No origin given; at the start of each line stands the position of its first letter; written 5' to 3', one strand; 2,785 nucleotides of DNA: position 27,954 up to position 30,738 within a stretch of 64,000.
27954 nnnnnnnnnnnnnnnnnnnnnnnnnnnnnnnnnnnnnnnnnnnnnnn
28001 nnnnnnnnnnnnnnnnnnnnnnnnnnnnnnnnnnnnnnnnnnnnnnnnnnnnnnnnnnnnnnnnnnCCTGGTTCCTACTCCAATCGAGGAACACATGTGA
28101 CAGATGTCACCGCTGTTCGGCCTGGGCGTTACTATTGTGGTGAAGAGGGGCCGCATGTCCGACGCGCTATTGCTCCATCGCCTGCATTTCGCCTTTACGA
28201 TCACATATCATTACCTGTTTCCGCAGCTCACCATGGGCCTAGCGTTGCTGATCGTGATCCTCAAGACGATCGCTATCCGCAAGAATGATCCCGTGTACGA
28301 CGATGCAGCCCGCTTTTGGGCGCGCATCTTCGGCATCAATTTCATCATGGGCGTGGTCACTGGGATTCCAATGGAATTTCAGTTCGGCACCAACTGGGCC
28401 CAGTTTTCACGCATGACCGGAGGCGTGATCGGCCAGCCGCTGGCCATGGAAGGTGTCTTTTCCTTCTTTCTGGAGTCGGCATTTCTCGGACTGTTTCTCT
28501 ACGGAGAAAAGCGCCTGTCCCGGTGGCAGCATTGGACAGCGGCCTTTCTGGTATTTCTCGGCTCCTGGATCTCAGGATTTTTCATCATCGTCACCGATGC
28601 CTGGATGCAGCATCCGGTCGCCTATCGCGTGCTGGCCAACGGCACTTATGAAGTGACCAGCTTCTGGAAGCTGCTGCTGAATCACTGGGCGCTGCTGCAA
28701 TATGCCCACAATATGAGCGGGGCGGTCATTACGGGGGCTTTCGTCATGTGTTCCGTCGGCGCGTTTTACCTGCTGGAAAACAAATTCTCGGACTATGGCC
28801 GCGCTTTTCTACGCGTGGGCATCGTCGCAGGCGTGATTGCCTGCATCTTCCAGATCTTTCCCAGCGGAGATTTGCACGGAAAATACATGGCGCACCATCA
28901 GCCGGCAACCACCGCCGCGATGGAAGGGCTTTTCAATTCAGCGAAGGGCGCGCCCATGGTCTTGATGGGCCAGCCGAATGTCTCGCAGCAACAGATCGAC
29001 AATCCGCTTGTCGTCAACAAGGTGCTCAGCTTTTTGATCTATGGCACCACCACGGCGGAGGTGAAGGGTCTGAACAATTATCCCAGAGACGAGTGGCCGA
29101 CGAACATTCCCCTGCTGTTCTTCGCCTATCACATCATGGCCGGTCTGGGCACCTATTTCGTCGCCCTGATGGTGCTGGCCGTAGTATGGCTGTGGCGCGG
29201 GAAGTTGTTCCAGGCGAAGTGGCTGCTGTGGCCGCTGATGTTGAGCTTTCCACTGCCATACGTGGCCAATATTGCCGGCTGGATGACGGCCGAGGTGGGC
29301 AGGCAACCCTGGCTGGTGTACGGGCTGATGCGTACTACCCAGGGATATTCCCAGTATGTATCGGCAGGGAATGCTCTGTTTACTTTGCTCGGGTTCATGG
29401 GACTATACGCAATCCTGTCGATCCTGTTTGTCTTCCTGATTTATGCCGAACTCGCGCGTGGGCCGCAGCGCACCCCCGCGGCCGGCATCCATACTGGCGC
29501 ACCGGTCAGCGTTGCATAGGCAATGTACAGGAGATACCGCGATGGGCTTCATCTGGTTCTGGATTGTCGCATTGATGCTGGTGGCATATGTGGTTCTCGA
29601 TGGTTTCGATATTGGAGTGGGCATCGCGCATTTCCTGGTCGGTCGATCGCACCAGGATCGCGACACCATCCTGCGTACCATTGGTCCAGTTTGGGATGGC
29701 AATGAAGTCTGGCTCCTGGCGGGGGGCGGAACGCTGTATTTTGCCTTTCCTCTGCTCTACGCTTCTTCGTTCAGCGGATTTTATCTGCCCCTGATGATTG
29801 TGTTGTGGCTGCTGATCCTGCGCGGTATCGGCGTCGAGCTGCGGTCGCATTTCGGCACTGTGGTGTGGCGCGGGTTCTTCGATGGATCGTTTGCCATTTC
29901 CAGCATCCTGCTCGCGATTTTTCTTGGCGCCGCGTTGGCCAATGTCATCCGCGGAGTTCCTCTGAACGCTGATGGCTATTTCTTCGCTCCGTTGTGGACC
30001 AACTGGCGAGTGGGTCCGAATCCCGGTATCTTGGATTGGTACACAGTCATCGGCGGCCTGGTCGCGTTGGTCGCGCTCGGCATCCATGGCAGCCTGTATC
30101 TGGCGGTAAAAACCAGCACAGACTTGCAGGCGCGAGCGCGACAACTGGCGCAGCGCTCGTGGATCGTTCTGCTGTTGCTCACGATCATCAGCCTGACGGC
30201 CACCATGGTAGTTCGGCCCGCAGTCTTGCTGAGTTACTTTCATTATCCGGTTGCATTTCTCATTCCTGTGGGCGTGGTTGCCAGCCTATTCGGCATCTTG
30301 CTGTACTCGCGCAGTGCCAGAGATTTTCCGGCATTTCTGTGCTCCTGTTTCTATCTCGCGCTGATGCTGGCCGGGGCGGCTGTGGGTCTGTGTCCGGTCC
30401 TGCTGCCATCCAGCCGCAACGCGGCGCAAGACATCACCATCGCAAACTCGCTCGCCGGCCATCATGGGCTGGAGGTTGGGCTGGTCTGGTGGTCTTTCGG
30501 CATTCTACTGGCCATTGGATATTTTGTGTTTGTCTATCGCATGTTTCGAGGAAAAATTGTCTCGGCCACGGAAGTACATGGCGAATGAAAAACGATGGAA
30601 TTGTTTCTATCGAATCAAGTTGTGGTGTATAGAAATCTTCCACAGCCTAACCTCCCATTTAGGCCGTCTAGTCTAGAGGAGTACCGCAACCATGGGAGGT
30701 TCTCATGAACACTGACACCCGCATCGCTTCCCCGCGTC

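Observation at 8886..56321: Six promoter-proximal GTGA-N6-TCAC palindromes define a putative Cu / NO / low-O2 stress regulon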

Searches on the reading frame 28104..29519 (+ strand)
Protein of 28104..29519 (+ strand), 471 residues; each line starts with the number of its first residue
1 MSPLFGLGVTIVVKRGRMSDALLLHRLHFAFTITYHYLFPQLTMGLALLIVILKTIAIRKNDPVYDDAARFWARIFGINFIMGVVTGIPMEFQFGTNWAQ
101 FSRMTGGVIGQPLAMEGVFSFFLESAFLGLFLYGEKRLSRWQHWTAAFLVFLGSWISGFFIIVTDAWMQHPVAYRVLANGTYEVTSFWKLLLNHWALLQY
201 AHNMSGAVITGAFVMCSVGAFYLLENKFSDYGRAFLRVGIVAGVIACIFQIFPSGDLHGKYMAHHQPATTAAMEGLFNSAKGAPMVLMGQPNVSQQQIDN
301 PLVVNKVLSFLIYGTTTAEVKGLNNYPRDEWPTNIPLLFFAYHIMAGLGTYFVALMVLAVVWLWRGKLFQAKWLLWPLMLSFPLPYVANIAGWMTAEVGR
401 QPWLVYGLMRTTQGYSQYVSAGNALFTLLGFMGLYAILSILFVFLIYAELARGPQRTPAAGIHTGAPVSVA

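Call 8: search_protein_families(library=pfam, proteins=[window:28104-29519:+])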
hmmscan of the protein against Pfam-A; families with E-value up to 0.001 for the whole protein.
window:28104-29519:+ (471 aa): 1 family
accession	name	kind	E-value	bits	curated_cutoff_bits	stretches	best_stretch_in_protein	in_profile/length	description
PF01654.22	Cyt_bd_oxida_I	-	2.7e-145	484.6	26.2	1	24-454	1-418/418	Cytochrome bd terminal oxidase subunit I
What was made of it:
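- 28155..30588 (+): cydA (28155-29519) and cydB (29542-30588). Pfam (call 8).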

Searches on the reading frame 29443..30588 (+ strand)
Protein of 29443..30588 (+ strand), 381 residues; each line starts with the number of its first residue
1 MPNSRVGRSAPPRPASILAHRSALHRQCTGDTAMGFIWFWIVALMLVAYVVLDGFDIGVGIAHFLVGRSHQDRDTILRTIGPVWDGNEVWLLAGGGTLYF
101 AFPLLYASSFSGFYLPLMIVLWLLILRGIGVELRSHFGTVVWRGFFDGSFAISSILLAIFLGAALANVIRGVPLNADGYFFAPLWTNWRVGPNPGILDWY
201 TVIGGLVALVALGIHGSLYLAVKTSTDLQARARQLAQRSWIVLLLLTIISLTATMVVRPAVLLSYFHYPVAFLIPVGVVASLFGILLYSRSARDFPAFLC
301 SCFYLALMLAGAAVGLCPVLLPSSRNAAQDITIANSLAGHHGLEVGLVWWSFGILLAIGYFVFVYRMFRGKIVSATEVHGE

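Call 8: search_protein_families(library=pfam, proteins=[window:29443-30588:+])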
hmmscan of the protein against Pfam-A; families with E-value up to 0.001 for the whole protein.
window:29443-30588:+ (381 aa): 1 family
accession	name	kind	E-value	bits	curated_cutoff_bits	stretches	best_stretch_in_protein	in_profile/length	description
PF02322.20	Cyt_bd_oxida_II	-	1.7e-79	267.8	35.6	1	35-368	2-302/302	Cytochrome bd terminal oxidase subunit II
